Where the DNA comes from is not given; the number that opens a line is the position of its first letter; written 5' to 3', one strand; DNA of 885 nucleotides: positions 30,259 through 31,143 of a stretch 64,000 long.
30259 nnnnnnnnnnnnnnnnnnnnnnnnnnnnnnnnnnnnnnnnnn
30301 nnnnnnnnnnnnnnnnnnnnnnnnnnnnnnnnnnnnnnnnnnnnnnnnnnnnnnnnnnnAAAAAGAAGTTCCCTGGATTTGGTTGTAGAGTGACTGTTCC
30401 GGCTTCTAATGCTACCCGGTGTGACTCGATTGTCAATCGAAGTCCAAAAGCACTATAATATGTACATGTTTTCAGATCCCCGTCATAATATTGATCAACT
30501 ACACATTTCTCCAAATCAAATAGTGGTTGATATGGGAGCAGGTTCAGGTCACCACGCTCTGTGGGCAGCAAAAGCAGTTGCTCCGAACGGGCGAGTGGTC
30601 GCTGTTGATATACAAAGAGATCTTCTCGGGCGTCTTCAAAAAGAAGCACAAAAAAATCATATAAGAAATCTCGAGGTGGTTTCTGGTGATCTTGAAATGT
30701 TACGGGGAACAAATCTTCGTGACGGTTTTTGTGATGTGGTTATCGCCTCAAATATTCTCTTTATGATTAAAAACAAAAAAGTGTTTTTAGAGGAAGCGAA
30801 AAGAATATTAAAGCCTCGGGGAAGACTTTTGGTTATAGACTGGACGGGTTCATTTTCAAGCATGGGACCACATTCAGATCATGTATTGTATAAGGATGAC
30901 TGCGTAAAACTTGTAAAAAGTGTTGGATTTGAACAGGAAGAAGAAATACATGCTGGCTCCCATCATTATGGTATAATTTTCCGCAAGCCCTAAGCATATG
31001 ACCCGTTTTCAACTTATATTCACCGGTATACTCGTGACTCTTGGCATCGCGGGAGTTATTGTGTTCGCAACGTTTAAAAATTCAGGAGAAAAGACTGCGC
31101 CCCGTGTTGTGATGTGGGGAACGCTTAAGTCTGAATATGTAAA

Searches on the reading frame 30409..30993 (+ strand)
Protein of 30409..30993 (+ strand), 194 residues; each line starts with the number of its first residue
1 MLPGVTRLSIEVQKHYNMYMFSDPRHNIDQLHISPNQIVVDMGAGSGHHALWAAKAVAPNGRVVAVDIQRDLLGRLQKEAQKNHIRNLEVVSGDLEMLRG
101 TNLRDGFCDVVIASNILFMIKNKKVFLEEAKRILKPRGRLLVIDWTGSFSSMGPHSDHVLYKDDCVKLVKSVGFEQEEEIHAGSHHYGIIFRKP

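Call 3: search_protein_families(library=pfam, proteins=[window:30409-30993:+], max_evalue=1)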
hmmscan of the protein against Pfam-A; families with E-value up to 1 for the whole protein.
window:30409-30993:+ (194 aa): 29 families (the best 25 are shown)
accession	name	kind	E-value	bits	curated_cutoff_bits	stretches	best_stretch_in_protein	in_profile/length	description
PF13847.12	Methyltransf_31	-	9.1e-19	68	27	1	34-146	2-113/145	Methyltransferase domain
PF08241.18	Methyltransf_11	-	4.9e-17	62.8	21.2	1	40-142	1-95/95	Methyltransferase domain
PF13649.12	Methyltransf_25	-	9.9e-16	58.7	27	1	39-138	1-97/97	Methyltransferase domain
PF08242.18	Methyltransf_12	-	2.3e-10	41.5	30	1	40-140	1-98/98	Methyltransferase domain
PF13489.12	Methyltransf_23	-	3.6e-10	40.2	27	1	17-149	2-123/164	Methyltransferase domain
PF01209.24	Ubie_methyltran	-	3.8e-10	40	20.1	1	35-145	47-154/233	ubiE/COQ5 methyltransferase family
PF02475.24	TRM5-TYW2_MTfase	-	6.3e-08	33.2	28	1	7-138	9-131/164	TRM5/TYW2 methyltransferase domain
PF01135.25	PCMT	-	6.8e-08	33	20.3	1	28-94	66-132/210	Protein-L-isoaspartate(D-aspartate) O-methyltransferase (PCMT)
PF02390.23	Methyltransf_4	-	4e-07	30.1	24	1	36-99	2-65/173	Putative methyltransferase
PF05175.20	MTS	-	5.3e-07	29.9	23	1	34-143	30-139/170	Methyltransferase small domain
PF06325.19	PrmA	-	3.3e-06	27.2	22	1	33-141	159-257/296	Ribosomal protein L11 methyltransferase (PrmA)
PF05148.21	Methyltransf_8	-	1.1e-05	25.9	27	1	87-178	105-182/219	Hypothetical methyltransferase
PF06080.18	DUF938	-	8.1e-05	22.9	27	1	33-142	22-137/202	Protein of unknown function (DUF938)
PF00398.26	RrnaAD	-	0.00012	21.7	24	1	28-94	23-84/263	Ribosomal RNA adenine dimethylase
PF01728.25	FtsJ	-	0.00015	22.2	24.1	1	30-113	15-97/181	FtsJ-like methyltransferase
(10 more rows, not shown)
